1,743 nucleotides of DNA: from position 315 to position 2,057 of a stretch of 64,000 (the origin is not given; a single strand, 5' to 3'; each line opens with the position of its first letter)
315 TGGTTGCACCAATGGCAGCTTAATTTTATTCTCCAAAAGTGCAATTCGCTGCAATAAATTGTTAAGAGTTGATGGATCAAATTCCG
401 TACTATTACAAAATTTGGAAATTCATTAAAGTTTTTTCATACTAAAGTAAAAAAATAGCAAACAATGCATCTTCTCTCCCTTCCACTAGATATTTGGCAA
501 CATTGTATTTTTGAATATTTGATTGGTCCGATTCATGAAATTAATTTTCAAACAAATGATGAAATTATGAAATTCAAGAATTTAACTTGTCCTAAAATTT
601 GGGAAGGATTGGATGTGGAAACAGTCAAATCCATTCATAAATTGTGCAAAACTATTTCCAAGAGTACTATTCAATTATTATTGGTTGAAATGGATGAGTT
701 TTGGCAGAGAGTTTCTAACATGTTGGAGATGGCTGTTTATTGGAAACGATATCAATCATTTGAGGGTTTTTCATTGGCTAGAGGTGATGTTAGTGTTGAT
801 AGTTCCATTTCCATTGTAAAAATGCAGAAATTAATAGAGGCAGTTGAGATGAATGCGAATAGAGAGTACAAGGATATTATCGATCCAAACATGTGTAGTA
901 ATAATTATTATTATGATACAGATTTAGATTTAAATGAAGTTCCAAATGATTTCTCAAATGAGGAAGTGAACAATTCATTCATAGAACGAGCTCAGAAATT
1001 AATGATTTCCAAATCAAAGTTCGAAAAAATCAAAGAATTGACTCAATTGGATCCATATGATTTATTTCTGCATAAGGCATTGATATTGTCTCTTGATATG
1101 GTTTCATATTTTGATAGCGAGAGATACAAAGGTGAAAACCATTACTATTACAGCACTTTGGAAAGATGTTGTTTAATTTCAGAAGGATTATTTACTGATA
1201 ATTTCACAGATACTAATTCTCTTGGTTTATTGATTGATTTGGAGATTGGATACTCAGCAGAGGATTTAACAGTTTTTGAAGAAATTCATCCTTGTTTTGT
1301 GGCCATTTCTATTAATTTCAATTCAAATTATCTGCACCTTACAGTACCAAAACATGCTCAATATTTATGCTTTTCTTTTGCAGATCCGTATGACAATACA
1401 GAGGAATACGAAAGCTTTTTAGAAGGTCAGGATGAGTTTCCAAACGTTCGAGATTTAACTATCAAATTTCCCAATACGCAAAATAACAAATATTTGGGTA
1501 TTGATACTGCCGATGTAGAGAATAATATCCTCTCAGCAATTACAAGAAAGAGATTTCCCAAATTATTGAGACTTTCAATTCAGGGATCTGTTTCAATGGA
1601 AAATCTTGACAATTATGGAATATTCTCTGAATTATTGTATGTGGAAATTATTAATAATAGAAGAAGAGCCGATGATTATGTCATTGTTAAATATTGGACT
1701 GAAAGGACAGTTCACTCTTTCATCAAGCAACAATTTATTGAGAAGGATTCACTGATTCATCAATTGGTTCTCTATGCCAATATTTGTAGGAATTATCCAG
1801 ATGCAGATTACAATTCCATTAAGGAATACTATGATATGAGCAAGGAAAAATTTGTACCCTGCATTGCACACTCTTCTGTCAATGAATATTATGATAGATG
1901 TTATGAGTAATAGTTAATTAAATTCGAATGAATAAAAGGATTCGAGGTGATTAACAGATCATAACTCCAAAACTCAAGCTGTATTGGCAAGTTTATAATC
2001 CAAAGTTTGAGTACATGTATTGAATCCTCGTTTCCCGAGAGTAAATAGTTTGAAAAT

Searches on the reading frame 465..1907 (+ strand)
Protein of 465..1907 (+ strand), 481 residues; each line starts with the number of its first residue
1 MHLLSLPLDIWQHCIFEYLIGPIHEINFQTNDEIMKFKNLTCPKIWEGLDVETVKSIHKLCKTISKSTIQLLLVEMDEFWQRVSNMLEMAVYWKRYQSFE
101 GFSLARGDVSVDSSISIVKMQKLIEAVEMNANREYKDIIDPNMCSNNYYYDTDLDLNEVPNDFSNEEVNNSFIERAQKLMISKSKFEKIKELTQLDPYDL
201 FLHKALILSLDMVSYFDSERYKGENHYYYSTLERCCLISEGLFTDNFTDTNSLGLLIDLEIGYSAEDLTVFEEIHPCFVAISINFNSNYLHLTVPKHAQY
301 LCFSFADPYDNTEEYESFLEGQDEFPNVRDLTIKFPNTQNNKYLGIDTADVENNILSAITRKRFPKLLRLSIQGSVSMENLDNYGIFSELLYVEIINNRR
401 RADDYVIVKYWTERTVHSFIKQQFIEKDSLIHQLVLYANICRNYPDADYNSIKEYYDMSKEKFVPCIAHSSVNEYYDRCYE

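Call 38: list_cluster_members(proteins=[window:465-1907:+, window:8486-10429:+, window:11825-14278:+, window:14300-16339:-, window:23204-25210:-, window:25602-27197:+, window:28181-30349:-, window:38506-39969:+, window:40010-46663:-, window:47518-49248:-])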
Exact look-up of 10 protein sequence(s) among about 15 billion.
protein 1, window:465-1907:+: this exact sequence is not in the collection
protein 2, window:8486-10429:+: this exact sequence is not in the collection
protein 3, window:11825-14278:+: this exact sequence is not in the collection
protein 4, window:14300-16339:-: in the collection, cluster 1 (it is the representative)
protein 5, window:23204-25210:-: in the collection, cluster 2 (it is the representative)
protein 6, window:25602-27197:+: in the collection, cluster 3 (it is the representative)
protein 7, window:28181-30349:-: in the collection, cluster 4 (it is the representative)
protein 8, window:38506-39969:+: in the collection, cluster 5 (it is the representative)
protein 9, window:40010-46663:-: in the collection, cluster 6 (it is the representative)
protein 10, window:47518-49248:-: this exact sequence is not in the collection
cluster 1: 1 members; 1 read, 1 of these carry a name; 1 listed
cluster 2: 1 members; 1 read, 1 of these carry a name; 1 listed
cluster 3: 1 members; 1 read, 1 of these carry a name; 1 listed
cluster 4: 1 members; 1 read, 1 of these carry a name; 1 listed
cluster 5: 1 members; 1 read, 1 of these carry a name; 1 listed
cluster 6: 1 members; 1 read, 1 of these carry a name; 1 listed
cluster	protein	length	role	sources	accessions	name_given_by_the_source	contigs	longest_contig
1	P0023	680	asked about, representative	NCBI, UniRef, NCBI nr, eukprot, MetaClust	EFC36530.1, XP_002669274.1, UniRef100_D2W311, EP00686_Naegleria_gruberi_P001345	predicted protein [Naegleria gruberi] | Predicted protein n=1 Tax=Naegleria gruberi TaxID=5762 RepID=D2W311_NAEGR | uncharacterized protein NAEGRDRAFT_82194 [Naegleria gruberi]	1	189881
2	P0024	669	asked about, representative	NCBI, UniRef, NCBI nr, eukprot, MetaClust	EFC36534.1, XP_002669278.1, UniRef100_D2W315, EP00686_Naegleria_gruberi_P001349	subtilisin-like serine protease [Naegleria gruberi] | Subtilisin-like serine protease n=1 Tax=Naegleria gruberi TaxID=5762 RepID=D2W315_NAEGR | XP_002669278.1 subtilisin-like serine protease [Naegleria gruberi strain NEG-M]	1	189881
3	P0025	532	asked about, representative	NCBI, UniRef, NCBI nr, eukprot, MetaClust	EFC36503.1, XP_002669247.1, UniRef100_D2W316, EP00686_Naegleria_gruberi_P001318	predicted protein [Naegleria gruberi] | tRNA pseudouridine(55) synthase n=1 Tax=Naegleria gruberi TaxID=5762 RepID=D2W316_NAEGR | uncharacterized protein NAEGRDRAFT_75786 [Naegleria gruberi]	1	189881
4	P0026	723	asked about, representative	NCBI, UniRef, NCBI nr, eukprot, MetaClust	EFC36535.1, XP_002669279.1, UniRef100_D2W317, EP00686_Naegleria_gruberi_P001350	hypothetical protein NAEGRDRAFT_82197 [Naegleria gruberi] | Uncharacterized protein n=1 Tax=Naegleria gruberi TaxID=5762 RepID=D2W317_NAEGR | uncharacterized protein NAEGRDRAFT_82197 [Naegleria gruberi]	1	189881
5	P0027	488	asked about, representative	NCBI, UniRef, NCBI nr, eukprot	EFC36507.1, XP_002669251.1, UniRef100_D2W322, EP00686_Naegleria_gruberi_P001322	predicted protein [Naegleria gruberi] | Predicted protein n=1 Tax=Naegleria gruberi TaxID=5762 RepID=D2W322_NAEGR | uncharacterized protein NAEGRDRAFT_54328 [Naegleria gruberi]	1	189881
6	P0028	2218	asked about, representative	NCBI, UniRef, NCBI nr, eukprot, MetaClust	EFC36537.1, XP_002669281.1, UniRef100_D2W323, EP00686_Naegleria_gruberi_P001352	predicted protein [Naegleria gruberi] | Predicted protein n=1 Tax=Naegleria gruberi TaxID=5762 RepID=D2W323_NAEGR | uncharacterized protein NAEGRDRAFT_59984 [Naegleria gruberi]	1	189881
